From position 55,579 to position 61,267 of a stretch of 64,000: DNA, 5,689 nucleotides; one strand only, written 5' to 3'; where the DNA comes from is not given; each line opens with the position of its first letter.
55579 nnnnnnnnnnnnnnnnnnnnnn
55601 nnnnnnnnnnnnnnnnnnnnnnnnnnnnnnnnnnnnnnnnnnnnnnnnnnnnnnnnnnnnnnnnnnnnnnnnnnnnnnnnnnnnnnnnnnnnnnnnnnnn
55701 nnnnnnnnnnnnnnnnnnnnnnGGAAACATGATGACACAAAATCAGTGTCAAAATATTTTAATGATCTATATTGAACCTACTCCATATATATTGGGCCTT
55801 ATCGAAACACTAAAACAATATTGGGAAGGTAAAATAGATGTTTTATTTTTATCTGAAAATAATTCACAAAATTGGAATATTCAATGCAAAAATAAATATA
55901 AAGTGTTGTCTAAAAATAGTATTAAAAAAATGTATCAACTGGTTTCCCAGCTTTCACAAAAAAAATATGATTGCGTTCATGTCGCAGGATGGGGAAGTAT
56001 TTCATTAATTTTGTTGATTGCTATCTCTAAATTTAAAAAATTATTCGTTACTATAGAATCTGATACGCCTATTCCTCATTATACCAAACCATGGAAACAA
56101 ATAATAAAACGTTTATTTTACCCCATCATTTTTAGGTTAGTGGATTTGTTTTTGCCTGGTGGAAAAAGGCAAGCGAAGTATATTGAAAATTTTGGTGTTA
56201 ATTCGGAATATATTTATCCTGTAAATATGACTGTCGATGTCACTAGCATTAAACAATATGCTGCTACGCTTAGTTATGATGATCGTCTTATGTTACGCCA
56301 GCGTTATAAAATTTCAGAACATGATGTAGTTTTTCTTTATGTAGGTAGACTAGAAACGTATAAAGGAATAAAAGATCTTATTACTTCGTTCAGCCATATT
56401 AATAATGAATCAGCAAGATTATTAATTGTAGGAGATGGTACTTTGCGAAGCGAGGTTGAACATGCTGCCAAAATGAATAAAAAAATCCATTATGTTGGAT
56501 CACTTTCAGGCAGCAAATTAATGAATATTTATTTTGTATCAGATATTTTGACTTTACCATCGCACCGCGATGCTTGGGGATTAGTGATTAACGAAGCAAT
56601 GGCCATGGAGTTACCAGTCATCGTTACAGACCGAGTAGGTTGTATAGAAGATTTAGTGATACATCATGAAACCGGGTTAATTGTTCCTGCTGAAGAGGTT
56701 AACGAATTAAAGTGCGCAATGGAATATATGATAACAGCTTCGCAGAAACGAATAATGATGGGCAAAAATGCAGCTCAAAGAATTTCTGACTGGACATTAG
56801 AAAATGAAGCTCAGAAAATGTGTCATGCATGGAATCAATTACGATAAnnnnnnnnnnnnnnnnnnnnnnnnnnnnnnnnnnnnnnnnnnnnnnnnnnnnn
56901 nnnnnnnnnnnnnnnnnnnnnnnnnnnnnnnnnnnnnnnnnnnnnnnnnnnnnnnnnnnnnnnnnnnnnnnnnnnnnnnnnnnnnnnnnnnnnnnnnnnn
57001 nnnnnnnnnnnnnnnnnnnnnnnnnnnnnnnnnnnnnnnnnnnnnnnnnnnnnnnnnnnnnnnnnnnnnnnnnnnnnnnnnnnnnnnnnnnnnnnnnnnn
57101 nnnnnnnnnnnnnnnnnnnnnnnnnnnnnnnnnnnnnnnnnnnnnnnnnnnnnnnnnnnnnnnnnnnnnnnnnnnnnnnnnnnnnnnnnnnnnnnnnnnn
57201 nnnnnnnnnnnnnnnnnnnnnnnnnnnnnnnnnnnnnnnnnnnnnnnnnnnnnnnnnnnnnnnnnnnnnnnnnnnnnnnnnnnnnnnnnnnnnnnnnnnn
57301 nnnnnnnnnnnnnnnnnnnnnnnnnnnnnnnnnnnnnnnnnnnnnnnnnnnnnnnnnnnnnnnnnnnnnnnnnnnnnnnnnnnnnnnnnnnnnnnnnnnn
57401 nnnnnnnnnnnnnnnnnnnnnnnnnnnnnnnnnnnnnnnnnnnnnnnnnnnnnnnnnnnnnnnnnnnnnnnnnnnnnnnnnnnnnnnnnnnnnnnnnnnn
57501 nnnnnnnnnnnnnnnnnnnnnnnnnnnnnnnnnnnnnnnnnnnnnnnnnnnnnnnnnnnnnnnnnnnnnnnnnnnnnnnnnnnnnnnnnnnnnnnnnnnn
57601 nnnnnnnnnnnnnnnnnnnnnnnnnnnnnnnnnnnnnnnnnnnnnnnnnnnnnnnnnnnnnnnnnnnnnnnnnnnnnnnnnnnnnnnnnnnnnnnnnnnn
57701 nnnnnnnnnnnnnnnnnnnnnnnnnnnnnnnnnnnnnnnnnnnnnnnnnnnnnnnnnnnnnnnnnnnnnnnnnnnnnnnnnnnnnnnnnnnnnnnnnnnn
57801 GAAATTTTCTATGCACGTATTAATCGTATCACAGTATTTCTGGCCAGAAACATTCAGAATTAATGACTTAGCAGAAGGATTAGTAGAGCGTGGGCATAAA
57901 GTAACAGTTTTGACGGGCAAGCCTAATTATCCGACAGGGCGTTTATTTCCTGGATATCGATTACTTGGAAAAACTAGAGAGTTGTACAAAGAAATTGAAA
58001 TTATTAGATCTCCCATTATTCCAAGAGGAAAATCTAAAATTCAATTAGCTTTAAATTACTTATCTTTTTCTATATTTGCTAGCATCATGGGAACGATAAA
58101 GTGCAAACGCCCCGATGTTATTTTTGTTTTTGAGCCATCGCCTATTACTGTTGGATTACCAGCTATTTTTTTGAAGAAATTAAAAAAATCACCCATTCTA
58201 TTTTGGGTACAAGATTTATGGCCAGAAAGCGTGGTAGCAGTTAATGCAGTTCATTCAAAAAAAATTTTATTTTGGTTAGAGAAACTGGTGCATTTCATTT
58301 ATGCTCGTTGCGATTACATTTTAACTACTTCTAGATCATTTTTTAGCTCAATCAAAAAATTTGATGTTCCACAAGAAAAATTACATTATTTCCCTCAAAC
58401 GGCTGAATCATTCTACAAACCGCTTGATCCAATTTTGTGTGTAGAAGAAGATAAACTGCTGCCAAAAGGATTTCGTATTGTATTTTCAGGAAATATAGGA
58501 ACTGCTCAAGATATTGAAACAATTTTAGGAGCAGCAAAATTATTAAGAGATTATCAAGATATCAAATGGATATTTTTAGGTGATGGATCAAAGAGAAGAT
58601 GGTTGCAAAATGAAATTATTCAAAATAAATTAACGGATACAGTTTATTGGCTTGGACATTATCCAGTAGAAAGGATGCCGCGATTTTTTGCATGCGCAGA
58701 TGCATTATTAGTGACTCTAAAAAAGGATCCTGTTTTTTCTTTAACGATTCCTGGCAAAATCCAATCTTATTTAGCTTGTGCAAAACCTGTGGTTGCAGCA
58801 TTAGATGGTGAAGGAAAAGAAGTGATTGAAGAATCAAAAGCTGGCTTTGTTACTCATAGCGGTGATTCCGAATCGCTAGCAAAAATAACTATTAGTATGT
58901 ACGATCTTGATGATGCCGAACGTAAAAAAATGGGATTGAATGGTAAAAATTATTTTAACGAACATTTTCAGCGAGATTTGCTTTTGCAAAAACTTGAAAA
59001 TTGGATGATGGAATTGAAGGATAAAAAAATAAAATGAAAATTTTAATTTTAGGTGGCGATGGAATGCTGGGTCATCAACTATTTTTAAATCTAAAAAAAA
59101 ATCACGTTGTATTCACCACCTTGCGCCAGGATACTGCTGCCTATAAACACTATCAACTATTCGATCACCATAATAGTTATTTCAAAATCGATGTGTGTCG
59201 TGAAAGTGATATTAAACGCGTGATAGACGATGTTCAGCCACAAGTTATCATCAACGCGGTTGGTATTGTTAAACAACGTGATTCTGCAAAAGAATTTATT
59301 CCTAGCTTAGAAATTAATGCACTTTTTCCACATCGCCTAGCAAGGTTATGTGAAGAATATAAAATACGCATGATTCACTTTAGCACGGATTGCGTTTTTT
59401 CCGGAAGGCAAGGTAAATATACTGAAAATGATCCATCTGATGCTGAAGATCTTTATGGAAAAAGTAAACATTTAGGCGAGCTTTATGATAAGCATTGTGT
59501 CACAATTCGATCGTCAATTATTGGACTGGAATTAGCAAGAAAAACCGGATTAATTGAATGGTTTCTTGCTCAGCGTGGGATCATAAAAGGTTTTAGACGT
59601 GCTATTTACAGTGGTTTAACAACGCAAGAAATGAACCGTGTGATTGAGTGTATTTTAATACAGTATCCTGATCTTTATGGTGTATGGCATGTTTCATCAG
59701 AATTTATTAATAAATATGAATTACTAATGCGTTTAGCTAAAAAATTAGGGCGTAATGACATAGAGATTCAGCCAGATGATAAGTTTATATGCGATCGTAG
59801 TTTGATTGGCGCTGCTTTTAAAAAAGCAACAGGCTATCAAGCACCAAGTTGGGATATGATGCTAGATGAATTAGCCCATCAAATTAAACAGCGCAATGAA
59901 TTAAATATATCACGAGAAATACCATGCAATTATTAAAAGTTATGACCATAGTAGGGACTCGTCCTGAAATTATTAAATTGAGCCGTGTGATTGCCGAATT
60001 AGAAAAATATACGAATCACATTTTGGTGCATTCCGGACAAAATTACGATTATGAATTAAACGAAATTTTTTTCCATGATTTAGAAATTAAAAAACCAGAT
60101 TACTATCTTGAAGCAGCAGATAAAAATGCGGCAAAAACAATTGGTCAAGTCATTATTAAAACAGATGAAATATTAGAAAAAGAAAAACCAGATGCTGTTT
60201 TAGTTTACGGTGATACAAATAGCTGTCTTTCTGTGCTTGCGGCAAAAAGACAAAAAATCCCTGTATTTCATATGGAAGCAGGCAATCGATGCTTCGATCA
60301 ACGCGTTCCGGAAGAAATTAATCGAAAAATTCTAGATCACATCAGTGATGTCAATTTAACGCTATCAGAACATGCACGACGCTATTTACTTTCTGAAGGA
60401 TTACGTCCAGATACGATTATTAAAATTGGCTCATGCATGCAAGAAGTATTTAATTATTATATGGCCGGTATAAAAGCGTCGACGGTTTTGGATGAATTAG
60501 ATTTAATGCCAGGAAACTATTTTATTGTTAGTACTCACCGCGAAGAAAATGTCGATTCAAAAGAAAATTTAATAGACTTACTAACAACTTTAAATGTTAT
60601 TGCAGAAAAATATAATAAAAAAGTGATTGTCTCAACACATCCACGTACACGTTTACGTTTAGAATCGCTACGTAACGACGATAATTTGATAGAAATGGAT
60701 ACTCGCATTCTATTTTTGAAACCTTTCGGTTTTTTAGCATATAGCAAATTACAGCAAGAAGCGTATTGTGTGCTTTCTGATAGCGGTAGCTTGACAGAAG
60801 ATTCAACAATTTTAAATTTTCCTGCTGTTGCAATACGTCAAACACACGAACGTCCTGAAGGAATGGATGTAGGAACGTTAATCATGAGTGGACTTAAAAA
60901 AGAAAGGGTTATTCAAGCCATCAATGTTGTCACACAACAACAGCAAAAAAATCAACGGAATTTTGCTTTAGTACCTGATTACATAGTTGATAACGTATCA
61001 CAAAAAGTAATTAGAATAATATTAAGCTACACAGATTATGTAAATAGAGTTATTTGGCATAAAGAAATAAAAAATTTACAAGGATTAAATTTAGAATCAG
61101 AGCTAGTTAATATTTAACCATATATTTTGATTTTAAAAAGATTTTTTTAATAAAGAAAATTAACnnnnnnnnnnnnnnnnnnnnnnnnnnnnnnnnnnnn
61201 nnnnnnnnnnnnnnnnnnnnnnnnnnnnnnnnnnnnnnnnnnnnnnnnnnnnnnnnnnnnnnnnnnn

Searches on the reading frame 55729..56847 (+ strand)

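Call 30: search_protein_families(library=pfam, max_evalue=0.00001, proteins=[window:55729-56847:+])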
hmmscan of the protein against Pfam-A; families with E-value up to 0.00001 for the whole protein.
window:55729-56847:+ (372 aa): 2 families
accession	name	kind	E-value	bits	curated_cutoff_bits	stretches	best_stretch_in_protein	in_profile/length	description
PF00534.26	Glycos_transf_1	-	2.4e-33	115.5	26.4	1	189-350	5-171/172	Glycosyl transferases group 1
PF13692.12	Glyco_trans_1_4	-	4.5e-27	95.5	27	1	201-335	3-140/142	Glycosyl transferases group 1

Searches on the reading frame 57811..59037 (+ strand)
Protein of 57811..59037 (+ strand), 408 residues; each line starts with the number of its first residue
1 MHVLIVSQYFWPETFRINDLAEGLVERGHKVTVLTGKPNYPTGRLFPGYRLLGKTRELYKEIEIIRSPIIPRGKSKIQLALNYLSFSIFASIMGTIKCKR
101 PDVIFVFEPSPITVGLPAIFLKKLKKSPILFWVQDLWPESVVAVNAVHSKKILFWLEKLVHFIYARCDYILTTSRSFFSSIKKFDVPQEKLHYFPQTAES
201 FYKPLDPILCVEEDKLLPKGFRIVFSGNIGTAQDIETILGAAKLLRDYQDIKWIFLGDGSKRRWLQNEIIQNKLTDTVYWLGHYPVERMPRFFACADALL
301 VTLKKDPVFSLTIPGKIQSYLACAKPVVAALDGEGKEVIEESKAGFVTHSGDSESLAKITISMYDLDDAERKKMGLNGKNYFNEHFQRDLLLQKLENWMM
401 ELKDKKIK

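Call 31: search_protein_families(library=pfam, max_evalue=0.00001, proteins=[window:57811-59037:+])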
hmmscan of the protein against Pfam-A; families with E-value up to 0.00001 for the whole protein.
window:57811-59037:+ (408 aa): 4 families
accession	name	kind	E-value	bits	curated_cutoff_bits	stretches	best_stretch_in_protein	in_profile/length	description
PF00534.26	Glycos_transf_1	-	2.1e-16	60.4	26.4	1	219-380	14-171/172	Glycosyl transferases group 1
PF13692.12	Glyco_trans_1_4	-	2.3e-16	60.8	27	1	222-363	3-139/142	Glycosyl transferases group 1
PF13439.12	Glyco_transf_4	-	1.1e-11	45.5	28.5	1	17-195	8-163/170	Glycosyltransferase Family 4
PF13579.12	Glyco_trans_4_4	-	1.5e-10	42.1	29.7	1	16-195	6-156/158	Glycosyl transferase 4-like domain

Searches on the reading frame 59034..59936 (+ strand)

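Call 31: search_protein_families(library=pfam, max_evalue=0.00001, proteins=[window:59034-59936:+])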
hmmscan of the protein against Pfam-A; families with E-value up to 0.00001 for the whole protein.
window:59034-59936:+ (300 aa): 3 families
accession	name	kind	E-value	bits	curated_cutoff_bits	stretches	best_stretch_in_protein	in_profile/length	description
PF04321.23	RmlD_sub_bind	-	1.6e-25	90.2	27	1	1-150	1-134/287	RmlD substrate binding domain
PF01370.27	Epimerase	-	2.1e-18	67.1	20.9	1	3-151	1-152/240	NAD dependent epimerase/dehydratase family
PF16363.11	GDP_Man_Dehyd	-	2.7e-09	37.4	27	1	4-149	1-161/332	GDP-mannose 4,6 dehydratase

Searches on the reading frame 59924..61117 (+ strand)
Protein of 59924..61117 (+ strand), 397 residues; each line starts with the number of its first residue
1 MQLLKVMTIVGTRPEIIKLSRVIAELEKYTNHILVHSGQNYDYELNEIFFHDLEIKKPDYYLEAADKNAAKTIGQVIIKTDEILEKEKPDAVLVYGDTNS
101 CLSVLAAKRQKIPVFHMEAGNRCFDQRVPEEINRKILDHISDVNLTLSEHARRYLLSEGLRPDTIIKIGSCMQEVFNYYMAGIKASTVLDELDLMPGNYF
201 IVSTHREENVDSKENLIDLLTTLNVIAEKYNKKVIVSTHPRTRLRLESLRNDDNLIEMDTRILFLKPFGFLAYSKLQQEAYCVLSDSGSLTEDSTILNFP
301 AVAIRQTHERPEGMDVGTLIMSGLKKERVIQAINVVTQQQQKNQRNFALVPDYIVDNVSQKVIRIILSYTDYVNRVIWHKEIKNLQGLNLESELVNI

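Call 31: search_protein_families(library=pfam, max_evalue=0.00001, proteins=[window:59924-61117:+])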
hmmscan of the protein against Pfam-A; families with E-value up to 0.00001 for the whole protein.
window:59924-61117:+ (397 aa): 2 families
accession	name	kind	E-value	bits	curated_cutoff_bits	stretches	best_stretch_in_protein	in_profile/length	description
PF02350.25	Epimerase_2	-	2.3e-89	300.1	30.6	1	30-366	9-346/347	UDP-N-acetylglucosamine 2-epimerase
PF03033.26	Glyco_transf_28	-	8e-07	29.7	26.2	1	6-119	2-119/139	Glycosyltransferase family 28 N-terminal domain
